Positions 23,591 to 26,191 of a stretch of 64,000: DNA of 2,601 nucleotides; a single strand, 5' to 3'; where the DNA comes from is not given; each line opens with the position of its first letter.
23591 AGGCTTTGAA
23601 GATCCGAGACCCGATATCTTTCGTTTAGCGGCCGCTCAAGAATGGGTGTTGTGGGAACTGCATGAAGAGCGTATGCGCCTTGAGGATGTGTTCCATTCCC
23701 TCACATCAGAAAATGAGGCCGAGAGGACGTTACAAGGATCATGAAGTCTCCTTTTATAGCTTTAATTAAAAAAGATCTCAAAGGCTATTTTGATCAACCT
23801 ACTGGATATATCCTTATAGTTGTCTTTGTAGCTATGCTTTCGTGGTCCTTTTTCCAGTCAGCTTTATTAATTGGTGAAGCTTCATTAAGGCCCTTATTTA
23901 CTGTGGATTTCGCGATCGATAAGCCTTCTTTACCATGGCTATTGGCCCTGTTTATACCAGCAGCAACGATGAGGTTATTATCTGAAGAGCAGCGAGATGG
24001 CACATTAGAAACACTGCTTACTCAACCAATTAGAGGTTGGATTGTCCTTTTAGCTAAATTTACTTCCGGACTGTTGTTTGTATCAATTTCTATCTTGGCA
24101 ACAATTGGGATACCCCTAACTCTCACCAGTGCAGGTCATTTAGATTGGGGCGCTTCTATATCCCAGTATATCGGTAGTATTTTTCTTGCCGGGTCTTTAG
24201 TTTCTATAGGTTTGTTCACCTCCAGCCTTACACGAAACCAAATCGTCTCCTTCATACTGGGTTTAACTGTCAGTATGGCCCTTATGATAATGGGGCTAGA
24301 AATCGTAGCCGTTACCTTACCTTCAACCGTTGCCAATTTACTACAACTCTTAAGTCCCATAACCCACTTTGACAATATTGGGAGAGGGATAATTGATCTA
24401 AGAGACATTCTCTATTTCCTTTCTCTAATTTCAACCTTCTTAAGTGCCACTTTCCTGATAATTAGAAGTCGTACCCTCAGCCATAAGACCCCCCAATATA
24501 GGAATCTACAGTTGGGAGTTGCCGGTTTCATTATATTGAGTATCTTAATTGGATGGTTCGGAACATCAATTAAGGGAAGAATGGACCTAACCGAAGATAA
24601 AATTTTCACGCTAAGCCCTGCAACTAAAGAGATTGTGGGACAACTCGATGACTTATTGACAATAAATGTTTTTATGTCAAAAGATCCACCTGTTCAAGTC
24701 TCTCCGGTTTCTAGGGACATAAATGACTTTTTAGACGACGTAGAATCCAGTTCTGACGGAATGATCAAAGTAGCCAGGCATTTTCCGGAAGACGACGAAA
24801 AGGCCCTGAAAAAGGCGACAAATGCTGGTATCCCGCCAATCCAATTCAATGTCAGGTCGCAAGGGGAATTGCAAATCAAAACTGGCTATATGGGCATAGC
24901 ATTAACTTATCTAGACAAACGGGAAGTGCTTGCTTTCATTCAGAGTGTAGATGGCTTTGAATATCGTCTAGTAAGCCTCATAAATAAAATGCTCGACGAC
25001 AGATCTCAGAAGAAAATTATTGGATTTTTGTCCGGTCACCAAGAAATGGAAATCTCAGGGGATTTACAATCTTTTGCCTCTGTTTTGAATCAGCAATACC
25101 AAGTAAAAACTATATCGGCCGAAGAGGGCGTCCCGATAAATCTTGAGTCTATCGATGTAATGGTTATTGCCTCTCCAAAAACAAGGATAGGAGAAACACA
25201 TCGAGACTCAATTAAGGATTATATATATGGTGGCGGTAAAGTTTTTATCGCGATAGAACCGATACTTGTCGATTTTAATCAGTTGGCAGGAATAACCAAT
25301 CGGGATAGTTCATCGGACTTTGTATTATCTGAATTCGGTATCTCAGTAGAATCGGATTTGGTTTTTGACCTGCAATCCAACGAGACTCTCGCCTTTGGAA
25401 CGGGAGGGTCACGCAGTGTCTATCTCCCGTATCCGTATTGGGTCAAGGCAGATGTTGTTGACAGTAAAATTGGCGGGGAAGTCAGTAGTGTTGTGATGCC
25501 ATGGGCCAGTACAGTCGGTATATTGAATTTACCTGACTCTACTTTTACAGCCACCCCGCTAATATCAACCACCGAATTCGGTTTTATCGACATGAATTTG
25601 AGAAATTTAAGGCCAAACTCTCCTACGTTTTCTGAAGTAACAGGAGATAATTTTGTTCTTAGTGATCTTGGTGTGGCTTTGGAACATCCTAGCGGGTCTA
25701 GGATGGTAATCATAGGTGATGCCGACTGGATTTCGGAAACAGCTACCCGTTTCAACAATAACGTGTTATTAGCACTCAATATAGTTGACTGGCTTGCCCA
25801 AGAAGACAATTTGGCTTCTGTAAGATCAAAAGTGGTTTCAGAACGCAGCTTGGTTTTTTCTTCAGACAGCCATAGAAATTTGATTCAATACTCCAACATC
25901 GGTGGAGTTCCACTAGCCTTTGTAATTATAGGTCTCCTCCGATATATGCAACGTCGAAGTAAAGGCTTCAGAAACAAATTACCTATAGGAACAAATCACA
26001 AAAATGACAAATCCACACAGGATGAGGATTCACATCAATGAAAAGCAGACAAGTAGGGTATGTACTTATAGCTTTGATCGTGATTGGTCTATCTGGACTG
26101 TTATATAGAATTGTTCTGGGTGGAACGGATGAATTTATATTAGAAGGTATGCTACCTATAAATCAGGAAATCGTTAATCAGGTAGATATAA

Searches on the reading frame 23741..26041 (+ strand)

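Call 76: search_protein_families(library=pfam, proteins=[window:23741-26041:+], max_evalue=0.00001)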
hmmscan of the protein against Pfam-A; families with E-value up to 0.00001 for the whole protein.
window:23741-26041:+ (766 aa): 4 families
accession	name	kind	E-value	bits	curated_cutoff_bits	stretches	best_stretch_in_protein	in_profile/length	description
PF09822.16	ABC_transp_aux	-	1.3e-32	113.6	34.7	1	424-678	1-285/288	ABC-type uncharacterized transport system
PF23357.1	DUF7088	-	5.8e-21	75.1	27.8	1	285-388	1-104/105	Domain of unknown function (DUF7088)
PF12679.13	ABC2_membrane_2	-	1.1e-13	51.5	27.2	1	63-222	73-247/283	ABC-2 family transporter protein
PF23355.1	IFT52_GIFT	-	3.1e-06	26.9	27.2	1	437-541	13-108/246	IFT52 GIFT domain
